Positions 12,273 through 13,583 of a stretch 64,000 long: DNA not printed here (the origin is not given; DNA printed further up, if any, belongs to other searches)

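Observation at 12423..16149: MtrA/MtrB-like porin-cytochrome module with a short barrel and a hexahaem lipoprotein partner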

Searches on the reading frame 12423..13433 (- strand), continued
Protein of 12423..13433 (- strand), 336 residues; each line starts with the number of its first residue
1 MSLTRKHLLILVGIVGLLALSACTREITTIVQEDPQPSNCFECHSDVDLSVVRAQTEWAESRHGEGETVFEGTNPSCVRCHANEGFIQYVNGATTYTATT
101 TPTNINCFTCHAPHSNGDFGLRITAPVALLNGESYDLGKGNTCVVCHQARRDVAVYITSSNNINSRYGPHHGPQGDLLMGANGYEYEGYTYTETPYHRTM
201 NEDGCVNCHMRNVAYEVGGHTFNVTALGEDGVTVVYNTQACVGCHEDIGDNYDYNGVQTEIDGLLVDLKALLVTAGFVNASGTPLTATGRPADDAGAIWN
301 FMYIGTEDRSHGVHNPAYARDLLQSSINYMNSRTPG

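Call 24: find_homologous_proteins(query=window:12423-13433:-)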
Query window:12423-13433:- (336 aa): 436 proteins with E <= 0.001 among 4151 candidates; the best 120 are listed.
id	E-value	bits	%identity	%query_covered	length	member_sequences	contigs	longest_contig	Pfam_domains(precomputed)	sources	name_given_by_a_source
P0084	2.3e-216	736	93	100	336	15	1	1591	PF09699.16,PF14537.12,PF22678.2,PF03264.20,PF14522.12,PF22113.2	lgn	-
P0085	3.4e-198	676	84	100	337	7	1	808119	PF09699.16,PF14537.12,PF03264.20,PF14522.12,PF22113.2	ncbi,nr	ncbi:MAG: hypothetical protein IPP62_05545 [bacterium]|nr:hypothetical protein [bacterium]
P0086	4.9e-193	659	84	99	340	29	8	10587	PF09699.16,PF14537.12,PF16694.11,PF03264.20,PF14522.12,PF22113.2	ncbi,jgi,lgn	jgi:nitrate/TMAO reductase-like tetraheme cytochrome c subunit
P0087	1.9e-187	641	81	99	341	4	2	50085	PF09699.16,PF14537.12,PF03264.20,PF14522.12,PF22113.2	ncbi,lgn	-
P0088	3.8e-187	640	79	100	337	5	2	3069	PF09699.16,PF14537.12,PF22678.2,PF03264.20,PF02335.21,PF14522.12,PF22113.2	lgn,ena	-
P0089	1.1e-186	638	81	99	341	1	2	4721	PF09699.16,PF14537.12,PF03264.20,PF14522.12,PF22113.2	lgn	-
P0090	4.5e-186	636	81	99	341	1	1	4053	PF09699.16,PF14537.12,PF03264.20,PF14522.12,PF22113.2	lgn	-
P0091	6.8e-186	635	81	99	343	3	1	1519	PF09699.16,PF14537.12,PF22678.2,PF03264.20,PF02335.21,PF14522.12,PF22113.2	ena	-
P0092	4.6e-180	616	77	100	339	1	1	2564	PF09699.16,PF14537.12,PF03264.20,PF14522.12,PF22113.2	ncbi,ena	-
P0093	1.5e-178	611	78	100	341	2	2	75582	PF09699.16,PF14537.12,PF22678.2,PF02335.21,PF14522.12,PF22113.2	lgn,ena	-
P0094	3.0e-176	604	76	99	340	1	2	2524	PF14537.12,PF02335.21,PF14522.12,PF22113.2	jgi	jgi:formate-dependent nitrite reductase cytochrome c552 subunit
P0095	2.9e-175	601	78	99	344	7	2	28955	PF09699.16,PF14537.12,PF03264.20,PF02335.21,PF14522.12,PF22113.2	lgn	-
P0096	6.2e-173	593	76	99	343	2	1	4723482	PF14537.12,PF03264.20,PF02335.21,PF14522.12,PF22113.2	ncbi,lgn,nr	ncbi:MAG: NapC/NirT family cytochrome c [bacterium]|nr:NapC/NirT family cytochrome c [bacterium]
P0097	1.6e-165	568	73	100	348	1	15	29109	PF09699.16,PF14537.12,PF14522.12,PF22113.2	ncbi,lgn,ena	-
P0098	2.4e-165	568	73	99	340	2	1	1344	PF09699.16,PF14537.12,PF03264.20,PF02335.21,PF14522.12,PF22113.2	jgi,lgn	jgi:nitrate/TMAO reductase-like tetraheme cytochrome c subunit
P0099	2.7e-163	561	70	99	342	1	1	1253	PF09699.16,PF14537.12,PF02335.21,PF14522.12,PF22113.2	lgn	-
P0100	1.2e-156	539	69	98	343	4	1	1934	PF09699.16,PF02335.21,PF14522.12,PF22113.2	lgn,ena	-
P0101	9.0e-153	527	68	99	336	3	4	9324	PF09699.16,PF14537.12,PF22113.2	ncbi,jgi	jgi:hypothetical protein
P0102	7.3e-146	504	64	99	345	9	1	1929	PF09699.16,PF14537.12,PF14522.12,PF22113.2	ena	-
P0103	8.0e-146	504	65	100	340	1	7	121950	PF09699.16,PF02085.22,PF14522.12,PF22113.2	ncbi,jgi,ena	-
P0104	5.2e-142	491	64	98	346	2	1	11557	PF09699.16,PF14537.12,PF03264.20,PF02335.21,PF14522.12,PF22113.2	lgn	-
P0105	7.2e-131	455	59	99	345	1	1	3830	PF09699.16,PF02335.21,PF14522.12,PF22113.2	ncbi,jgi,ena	jgi:formate-dependent nitrite reductase cytochrome c552 subunit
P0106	1.2e-130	454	60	99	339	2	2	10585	PF02335.21,PF14522.12,PF22113.2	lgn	-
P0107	2.0e-110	387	52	100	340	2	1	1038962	PF09699.16,PF14522.12,PF22113.2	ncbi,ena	-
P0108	4.4e-110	386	52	99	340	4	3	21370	PF09699.16,PF14537.12,PF14522.12,PF22113.2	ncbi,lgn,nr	ncbi:MAG: hypothetical protein IH621_08785 [Krumholzibacteria bacterium]|nr:hypothetical protein [Ca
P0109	1.2e-109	385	52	98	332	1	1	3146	PF09699.16,PF14522.12,PF22113.2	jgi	jgi:hypothetical protein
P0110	2.2e-107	377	50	99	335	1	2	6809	PF09699.16,PF14522.12,PF22113.2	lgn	-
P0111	1.3e-102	362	49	99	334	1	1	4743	PF09699.16,PF14537.12,PF14522.12,PF22113.2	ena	-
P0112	2.1e-102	361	50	99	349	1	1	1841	PF14522.12,PF22113.2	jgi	jgi:hypothetical protein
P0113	1.7e-101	358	48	99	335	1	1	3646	PF09699.16,PF14537.12,PF14522.12,PF22113.2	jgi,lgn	jgi:hypothetical protein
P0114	1.2e-100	355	49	98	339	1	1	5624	PF14537.12,PF14522.12,PF22113.2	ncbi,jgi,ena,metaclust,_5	metaclust:\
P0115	3.4e-99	350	49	98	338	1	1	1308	PF09699.16,PF14522.12,PF22113.2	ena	-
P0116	1.3e-97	345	49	100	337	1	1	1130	PF09699.16,PF14522.12,PF22113.2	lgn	-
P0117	1.2e-96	342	47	99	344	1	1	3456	PF09699.16,PF14522.12,PF22113.2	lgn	-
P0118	1.8e-96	341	46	98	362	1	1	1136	PF09699.16,PF02335.21,PF14522.12,PF22113.2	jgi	jgi:hypothetical protein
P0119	2.2e-96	341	49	99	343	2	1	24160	PF09699.16,PF02335.21,PF14522.12,PF22113.2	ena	-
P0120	3.4e-95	337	48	98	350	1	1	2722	PF09699.16,PF14537.12,PF14522.12,PF22113.2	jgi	jgi:hypothetical protein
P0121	3.6e-95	337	47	98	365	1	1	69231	PF14522.12,PF22113.2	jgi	-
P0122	9.2e-95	336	49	98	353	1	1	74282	PF09699.16,PF14537.12,PF14522.12,PF22113.2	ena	-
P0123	8.2e-94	333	47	100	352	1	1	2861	PF09699.16,PF14537.12,PF02335.21,PF14522.12,PF22113.2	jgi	jgi:hypothetical protein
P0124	3.1e-93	331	47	99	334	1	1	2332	PF09699.16,PF14522.12,PF22113.2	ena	-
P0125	5.1e-92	327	48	98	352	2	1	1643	PF09699.16,PF02335.21,PF14522.12,PF22113.2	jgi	jgi:formate-dependent nitrite reductase cytochrome c552 subunit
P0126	2.3e-91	325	48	98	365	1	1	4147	PF09699.16,PF14537.12,PF14522.12,PF22113.2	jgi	jgi:hypothetical protein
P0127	2.4e-91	325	47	100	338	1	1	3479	PF09699.16,PF14522.12,PF22113.2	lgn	-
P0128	3.0e-91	324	48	99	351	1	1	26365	PF09699.16,PF14537.12,PF02335.21,PF14522.12,PF22113.2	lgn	-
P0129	3.4e-91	324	47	99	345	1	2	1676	PF14522.12,PF22113.2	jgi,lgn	jgi:hypothetical protein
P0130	5.5e-91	323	47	99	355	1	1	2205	PF14537.12,PF14522.12,PF22113.2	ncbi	-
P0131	1.2e-90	322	47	98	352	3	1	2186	PF14537.12,PF14522.12,PF22113.2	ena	-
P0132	1.9e-90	322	44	98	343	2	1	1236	PF09699.16,PF02335.21,PF14522.12,PF22113.2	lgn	-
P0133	2.5e-90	321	49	94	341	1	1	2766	PF09699.16,PF14522.12,PF22113.2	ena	-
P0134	2.8e-90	321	46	100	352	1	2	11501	PF14522.12,PF22113.2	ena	-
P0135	3.6e-90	321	47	93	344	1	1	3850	PF09699.16,PF14537.12,PF14522.12,PF22113.2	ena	-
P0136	5.5e-90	320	47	99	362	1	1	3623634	PF14537.12,PF02335.21,PF14522.12,PF22113.2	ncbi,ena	-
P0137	7.4e-90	320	45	96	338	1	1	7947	PF09699.16,PF14522.12,PF22113.2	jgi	jgi:hypothetical protein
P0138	1.1e-89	319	49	93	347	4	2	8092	PF14522.12,PF22113.2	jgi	jgi:hypothetical protein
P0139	1.9e-89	318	45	99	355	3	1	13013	PF09699.16,PF14537.12,PF14522.12,PF22113.2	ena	-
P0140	3.7e-89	317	47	98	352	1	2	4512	PF09699.16,PF14537.12,PF14522.12,PF22113.2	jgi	jgi:hypothetical protein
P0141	7.5e-89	316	46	96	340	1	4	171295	PF09699.16,PF03264.20,PF14522.12,PF22113.2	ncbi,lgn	-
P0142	7.5e-89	316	47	99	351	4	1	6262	PF09699.16,PF14537.12,PF14522.12,PF22113.2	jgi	jgi:formate-dependent nitrite reductase cytochrome c552 subunit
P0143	7.7e-89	316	45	99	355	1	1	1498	PF14522.12,PF22113.2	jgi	jgi:hypothetical protein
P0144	2.0e-88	315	47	97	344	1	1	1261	PF09699.16,PF14537.12,PF22678.2,PF14522.12,PF22113.2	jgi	-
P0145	4.1e-88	314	46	92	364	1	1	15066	PF09699.16,PF16694.11,PF02335.21,PF14522.12,PF22113.2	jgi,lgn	jgi:hypothetical protein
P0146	5.0e-88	314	47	93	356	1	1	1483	PF14537.12,PF14522.12,PF22113.2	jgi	jgi:hypothetical protein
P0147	6.1e-88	313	46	98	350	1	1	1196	PF09699.16,PF14537.12,PF02335.21,PF14522.12,PF22113.2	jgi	jgi:hypothetical protein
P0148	8.4e-88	313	48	92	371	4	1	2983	PF14522.12,PF22113.2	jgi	jgi:hypothetical protein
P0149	8.5e-88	313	47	97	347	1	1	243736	PF09699.16,PF14537.12,PF14522.12,PF22113.2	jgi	jgi:hypothetical protein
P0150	9.0e-88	313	46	98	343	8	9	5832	PF09699.16,PF03264.20,PF14522.12,PF22113.2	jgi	jgi:hypothetical protein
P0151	1.1e-87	312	45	98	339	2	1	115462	PF14537.12,PF02335.21,PF14522.12,PF22113.2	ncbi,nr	ncbi:MAG: hypothetical protein GY838_14620 [bacterium]|nr:hypothetical protein [bacterium]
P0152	1.7e-87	312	48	94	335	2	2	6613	PF14537.12,PF14522.12,PF22113.2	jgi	jgi:hypothetical protein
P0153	1.8e-87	312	46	99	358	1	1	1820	PF09699.16,PF14537.12,PF02335.21,PF14522.12,PF22113.2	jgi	jgi:hypothetical protein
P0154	1.9e-87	312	44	99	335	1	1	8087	PF14537.12,PF14522.12,PF22113.2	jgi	jgi:hypothetical protein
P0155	3.4e-87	311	46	98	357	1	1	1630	PF09699.16,PF14537.12,PF02335.21,PF14522.12,PF22113.2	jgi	jgi:hypothetical protein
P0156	7.9e-87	310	49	92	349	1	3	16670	PF09699.16,PF14537.12,PF14522.12,PF22113.2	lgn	-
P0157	1.2e-86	309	44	98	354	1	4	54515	PF09699.16,PF14522.12,PF22113.2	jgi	jgi:hypothetical protein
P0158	1.8e-86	309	46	100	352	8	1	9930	PF09699.16,PF14537.12,PF14522.12,PF22113.2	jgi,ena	-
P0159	6.6e-86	307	46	93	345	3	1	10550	PF09699.16,PF14537.12,PF14522.12,PF22113.2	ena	-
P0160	1.8e-85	305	45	98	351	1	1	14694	PF09699.16,PF14537.12,PF02335.21,PF14522.12,PF22113.2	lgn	-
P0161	2.2e-85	305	46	99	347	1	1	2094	PF14522.12,PF22113.2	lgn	-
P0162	2.2e-85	305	45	98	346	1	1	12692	PF09699.16,PF14537.12,PF02335.21,PF14522.12,PF22113.2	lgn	-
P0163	2.4e-85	305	47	96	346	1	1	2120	PF09699.16,PF14522.12,PF22113.2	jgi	jgi:hypothetical protein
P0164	2.6e-85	305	45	97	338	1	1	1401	PF14522.12,PF22113.2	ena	-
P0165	2.5e-84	301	44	95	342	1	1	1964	PF14522.12,PF22113.2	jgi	jgi:hypothetical protein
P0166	6.3e-84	300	56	67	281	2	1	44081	PF09699.16,PF03264.20,PF14522.12,PF22113.2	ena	-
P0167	8.2e-84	300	45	93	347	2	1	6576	PF09699.16,PF14537.12,PF02335.21,PF14522.12,PF22113.2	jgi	jgi:hypothetical protein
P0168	1.1e-83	299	43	98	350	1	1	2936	PF14522.12,PF22113.2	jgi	-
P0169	1.2e-83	299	45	99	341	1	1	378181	PF14522.12,PF22113.2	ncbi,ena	-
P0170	1.5e-83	299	46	98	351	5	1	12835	PF09699.16,PF02335.21,PF14522.12,PF22113.2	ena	-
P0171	1.8e-83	299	44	100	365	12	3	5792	PF14522.12,PF22113.2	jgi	-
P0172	1.9e-83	299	45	98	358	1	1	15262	PF09699.16,PF14537.12,PF14522.12,PF22113.2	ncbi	-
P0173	3.0e-83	298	43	100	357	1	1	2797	PF09699.16,PF02085.22,PF02335.21,PF14522.12,PF22113.2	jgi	jgi:formate-dependent nitrite reductase cytochrome c552 subunit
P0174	3.8e-83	298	47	89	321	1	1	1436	PF14537.12,PF14522.12,PF22113.2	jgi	jgi:hypothetical protein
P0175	4.6e-83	297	45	98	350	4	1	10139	PF09699.16,PF14537.12,PF14522.12,PF22113.2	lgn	-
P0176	1.5e-82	296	45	96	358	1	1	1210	PF14522.12,PF22113.2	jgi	jgi:hypothetical protein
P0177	9.5e-82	293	45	92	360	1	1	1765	PF14537.12,PF14522.12,PF22113.2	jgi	jgi:hypothetical protein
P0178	5.7e-81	290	45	99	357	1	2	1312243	PF14522.12,PF22113.2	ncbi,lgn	-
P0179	1.0e-80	290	43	97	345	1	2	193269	PF14522.12,PF22113.2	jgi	jgi:hypothetical protein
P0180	1.3e-80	289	45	98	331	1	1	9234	PF14537.12,PF14522.12,PF22113.2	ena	-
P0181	2.9e-80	288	46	93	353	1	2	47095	PF09699.16,PF14522.12,PF22113.2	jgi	jgi:hypothetical protein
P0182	3.0e-80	288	45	92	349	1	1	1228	PF14522.12,PF22113.2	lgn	-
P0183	9.3e-80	286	46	99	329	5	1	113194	PF09699.16,PF14537.12,PF14522.12,PF22113.2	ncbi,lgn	ncbi:MAG: hypothetical protein AB7V45_09860 [Candidatus Krumholzibacteriia bacterium]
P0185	1.7e-78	282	44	99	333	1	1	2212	PF14537.12,PF14522.12,PF22113.2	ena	-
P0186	3.7e-78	281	46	96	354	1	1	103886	PF09699.16,PF14522.12,PF22113.2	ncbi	-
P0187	1.3e-77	279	42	99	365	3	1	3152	PF14522.12,PF22113.2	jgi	jgi:hypothetical protein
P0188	1.9e-77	279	41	99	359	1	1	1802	PF02335.21,PF14522.12,PF22113.2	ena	-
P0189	4.0e-77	278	42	99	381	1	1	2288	PF02335.21,PF14522.12,PF22113.2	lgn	-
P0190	5.7e-77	277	45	99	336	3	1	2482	PF14522.12,PF22113.2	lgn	-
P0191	1.1e-75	273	43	99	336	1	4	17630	PF09699.16,PF14537.12,PF14522.12,PF22113.2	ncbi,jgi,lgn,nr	ncbi:MAG TPA: hypothetical protein PLQ13_04160 [Candidatus Krumholzibacteria bacterium]|nr:hypotheti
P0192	4.5e-75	271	42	99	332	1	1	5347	PF09699.16,PF14537.12,PF03264.20,PF14522.12,PF22113.2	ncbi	-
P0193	8.8e-75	270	41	100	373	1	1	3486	PF02335.21,PF14522.12,PF22113.2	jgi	jgi:hypothetical protein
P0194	3.6e-74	268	44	94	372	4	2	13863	PF09699.16,PF14537.12,PF14522.12,PF22113.2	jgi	-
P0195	8.3e-73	264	43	100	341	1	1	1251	PF09699.16,PF14537.12,PF14522.12,PF22113.2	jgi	jgi:hypothetical protein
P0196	2.2e-72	262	43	97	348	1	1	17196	PF14522.12,PF22113.2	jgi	-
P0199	6.9e-72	261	42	97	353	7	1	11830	PF14522.12,PF22113.2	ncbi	-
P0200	1.9e-71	259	44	93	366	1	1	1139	PF22113.2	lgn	-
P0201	1.9e-71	259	44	93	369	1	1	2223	PF14537.12,PF14522.12,PF22113.2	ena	-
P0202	6.3e-71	257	81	42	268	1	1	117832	PF09699.16,PF22113.2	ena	-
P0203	1.1e-70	257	44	93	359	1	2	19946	PF22113.2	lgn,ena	-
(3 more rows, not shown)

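Call 34: predict_structure(alignment_id=A2)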
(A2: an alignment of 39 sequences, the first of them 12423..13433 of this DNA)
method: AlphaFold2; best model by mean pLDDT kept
length: 336 residues; sequences in the alignment: 39
mean_pLDDT: 82.6   pTM: 0.78
mean pLDDT of the five models: 82.6, 77.4, 69.6, 62.1, 62.0
residues with pLDDT >= 90: 124; 70-90: 159; 50-70: 36; < 50: 17
segments of 3 or more residues with pLDDT < 50: 25-39
pLDDT, mean of each block of 10 residues (from residue 1): 87 87 53 45 60 74 78 89 90 88 89 85 91 89 90 81 84 87 95 85 80 57 62 73 81 89 98 96 91 94 89 93 98 79
secondary structure, 60 per line:
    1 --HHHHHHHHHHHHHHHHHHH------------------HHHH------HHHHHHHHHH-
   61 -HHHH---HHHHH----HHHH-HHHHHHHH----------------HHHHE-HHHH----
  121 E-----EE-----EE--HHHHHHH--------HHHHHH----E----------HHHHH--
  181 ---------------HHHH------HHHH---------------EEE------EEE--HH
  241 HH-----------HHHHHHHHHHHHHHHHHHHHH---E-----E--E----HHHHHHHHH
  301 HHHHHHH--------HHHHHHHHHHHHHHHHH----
elements in order: H3-21 H40-43 H50-59 H62-65 H69-73 H78-81 H83-90 H107-110 H113-116 H138-144 H153-158 H174-178 H196-199 H206-209 E225-227 E234-236 H239-242 H254-274 H292-307 H316-332

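Call 38: fold_search(model_id=the predicted structure, library=pdb)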
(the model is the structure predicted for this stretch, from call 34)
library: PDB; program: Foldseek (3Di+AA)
matches with E <= 10: 23; with E <= 0.001: 1
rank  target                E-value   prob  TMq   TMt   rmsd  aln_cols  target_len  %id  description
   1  6qvm_A                2.0e-04  1.00  0.45  0.25   7.5       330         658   18  Undecaheme cytochrome from S-layer of Carboxydothermus ferrireducens (released 2020-03-25)
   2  7ncd_B                1.9e+00  0.03  0.09  0.12  16.2       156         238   12  Glutathione-S-transferase GliG mutant N27D (released 2021-05-12)
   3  7ncn_B                2.9e+00  0.03  0.09  0.12  16.5       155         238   12  Glutathione-S-transferase GliG mutant S83A (released 2021-05-12)
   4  9clj                  3.2e+00  0.04  0.10  0.14  13.5       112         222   14  HIV-2 CA T=1 Icosahedron; assembled via lipid templating (released 2025-03-05)
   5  7ncb_B                4.0e+00  0.02  0.09  0.12  16.5       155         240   14  Glutathione-S-transferase GliG mutant H26A (released 2021-05-12)
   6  4n4n_A                4.2e+00  0.02  0.20  0.15  18.5       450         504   13  Nitrosomonas europea HAO (released 2013-12-11)
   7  7nc2_A                4.4e+00  0.02  0.09  0.12  16.7       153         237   13  Glutathione-S-transferase GliG (space group P3221) (released 2021-05-12)
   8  7ncd_E                4.7e+00  0.02  0.09  0.12  16.8       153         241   13  Glutathione-S-transferase GliG mutant N27D (released 2021-05-12)
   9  7nc9_B                4.7e+00  0.02  0.09  0.12  16.0       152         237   14  Glutathione-S-transferase GliG mutant H26N (released 2021-05-12)
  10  7ncl_B                5.8e+00  0.01  0.09  0.12  16.3       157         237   12  Glutathione-S-transferase GliG mutant E82Q (released 2021-05-12)
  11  5nl1_A                6.1e+00  0.04  0.11  0.21  10.9        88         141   16  Shigella IpaA-VBS3/TBS in complex with the Talin VBS1 domain 488-512 (released 2018-05-16)
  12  5cqv_A                6.1e+00  0.03  0.12  0.20  10.6        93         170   14  Crystal structure of uncharacterized protein Q8DWV2 from Streptococcus agalactiae (released 2016-02-03)
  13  7nc2_B                6.1e+00  0.02  0.09  0.12  16.4       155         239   14  Glutathione-S-transferase GliG (space group P3221) (released 2021-05-12)
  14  7ncl_D                6.1e+00  0.01  0.09  0.12  16.6       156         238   12  Glutathione-S-transferase GliG mutant E82Q (released 2021-05-12)
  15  9g11                  6.5e+00  0.01  0.08  0.06  14.3       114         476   15  sugar/H+ symporter STP6 in inward occluded conformation with glucose bound (released 2024-08-14)
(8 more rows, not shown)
